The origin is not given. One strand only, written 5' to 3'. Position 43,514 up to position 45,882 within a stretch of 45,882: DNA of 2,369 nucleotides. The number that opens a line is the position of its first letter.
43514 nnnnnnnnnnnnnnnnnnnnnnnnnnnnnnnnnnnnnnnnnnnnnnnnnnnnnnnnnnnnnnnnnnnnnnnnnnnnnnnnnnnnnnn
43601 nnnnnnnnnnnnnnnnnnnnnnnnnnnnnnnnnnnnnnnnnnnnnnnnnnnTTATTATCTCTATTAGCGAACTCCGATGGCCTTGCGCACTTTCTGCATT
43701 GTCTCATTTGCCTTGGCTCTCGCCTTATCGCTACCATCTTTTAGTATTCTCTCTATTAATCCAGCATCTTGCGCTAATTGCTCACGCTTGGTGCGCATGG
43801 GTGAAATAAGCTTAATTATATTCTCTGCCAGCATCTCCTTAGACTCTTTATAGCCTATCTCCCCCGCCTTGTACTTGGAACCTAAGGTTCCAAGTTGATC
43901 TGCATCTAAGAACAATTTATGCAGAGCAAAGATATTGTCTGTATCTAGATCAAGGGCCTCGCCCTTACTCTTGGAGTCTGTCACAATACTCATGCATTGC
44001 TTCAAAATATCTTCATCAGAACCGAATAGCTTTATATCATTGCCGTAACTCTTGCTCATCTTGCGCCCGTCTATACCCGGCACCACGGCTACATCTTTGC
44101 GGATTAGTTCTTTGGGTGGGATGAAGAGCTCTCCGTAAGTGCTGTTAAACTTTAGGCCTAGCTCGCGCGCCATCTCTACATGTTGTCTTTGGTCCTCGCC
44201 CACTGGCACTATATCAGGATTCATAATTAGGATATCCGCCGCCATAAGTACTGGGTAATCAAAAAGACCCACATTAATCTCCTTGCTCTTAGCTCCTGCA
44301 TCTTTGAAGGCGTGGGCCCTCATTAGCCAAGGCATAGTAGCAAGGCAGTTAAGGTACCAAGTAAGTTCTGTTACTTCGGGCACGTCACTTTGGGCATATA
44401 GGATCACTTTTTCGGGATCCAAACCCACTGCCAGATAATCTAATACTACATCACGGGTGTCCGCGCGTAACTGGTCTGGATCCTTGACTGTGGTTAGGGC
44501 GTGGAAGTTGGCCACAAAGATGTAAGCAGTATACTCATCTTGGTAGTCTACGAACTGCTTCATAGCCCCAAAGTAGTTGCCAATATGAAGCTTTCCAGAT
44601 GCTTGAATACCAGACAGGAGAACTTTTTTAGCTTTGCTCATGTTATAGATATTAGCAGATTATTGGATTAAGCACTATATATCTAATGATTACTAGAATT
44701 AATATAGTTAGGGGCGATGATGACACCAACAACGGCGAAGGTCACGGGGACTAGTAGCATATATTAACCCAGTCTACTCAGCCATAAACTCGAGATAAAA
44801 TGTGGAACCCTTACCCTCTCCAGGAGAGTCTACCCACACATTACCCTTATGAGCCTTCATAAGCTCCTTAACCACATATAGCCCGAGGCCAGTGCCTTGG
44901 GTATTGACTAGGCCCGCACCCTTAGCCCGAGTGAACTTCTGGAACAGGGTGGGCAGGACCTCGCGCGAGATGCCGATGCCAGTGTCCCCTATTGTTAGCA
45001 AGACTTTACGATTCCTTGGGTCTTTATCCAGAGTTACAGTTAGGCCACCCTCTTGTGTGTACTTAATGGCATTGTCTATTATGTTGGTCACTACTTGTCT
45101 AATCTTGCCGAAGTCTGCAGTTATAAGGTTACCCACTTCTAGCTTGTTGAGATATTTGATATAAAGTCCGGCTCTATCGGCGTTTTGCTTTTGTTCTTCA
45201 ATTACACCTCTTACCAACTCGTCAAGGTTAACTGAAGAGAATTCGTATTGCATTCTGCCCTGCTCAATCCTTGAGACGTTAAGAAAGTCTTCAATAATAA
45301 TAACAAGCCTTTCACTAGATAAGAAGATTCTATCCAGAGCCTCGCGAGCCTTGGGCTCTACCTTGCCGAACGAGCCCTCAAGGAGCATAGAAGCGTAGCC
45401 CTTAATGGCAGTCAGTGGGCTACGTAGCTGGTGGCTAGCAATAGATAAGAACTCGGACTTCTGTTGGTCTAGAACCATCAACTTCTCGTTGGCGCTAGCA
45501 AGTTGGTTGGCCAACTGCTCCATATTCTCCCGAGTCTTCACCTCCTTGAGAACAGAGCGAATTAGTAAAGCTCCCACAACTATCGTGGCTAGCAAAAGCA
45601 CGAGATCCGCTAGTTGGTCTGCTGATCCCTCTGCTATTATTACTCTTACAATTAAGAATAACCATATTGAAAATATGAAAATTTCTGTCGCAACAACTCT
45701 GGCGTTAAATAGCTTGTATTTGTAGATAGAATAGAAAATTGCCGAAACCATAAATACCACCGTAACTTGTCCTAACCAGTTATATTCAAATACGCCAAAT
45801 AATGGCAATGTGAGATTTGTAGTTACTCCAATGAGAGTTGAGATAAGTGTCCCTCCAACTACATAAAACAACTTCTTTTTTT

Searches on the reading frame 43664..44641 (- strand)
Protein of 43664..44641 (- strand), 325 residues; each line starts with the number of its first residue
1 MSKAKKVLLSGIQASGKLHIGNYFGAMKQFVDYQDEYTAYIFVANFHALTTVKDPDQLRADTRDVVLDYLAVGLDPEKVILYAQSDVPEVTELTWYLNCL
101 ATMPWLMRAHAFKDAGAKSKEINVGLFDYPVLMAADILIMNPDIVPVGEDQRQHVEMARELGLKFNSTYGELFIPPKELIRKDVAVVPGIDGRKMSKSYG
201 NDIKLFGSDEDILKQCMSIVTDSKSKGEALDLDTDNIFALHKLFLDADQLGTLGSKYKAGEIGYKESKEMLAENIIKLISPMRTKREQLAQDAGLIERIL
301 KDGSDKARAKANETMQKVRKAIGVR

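Call 45: search_protein_families(library=pfam, proteins=[window:43664-44641:-], max_evalue=0.001)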
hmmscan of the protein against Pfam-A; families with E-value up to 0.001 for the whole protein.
window:43664-44641:- (325 aa): 1 family
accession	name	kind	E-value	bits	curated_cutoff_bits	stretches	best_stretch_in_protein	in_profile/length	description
PF00579.31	tRNA-synt_1b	-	1.6e-63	215.2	21.1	1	6-278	6-290/292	tRNA synthetases class I (W and Y)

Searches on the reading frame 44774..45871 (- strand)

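Call 45: search_protein_families(library=pfam, proteins=[window:44774-45871:-], max_evalue=0.001)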
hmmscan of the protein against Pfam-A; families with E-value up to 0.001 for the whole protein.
window:44774-45871:- (365 aa): 2 families
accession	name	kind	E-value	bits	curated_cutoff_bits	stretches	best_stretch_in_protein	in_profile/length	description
PF02518.31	HATPase_c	-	1.1e-26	93.8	26.4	1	256-362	5-107/111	Histidine kinase-, DNA gyrase B-, and HSP90-like ATPase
PF00512.31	HisKA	-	2.9e-18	66.1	26.9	1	137-205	1-66/66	His Kinase A (phospho-acceptor) domain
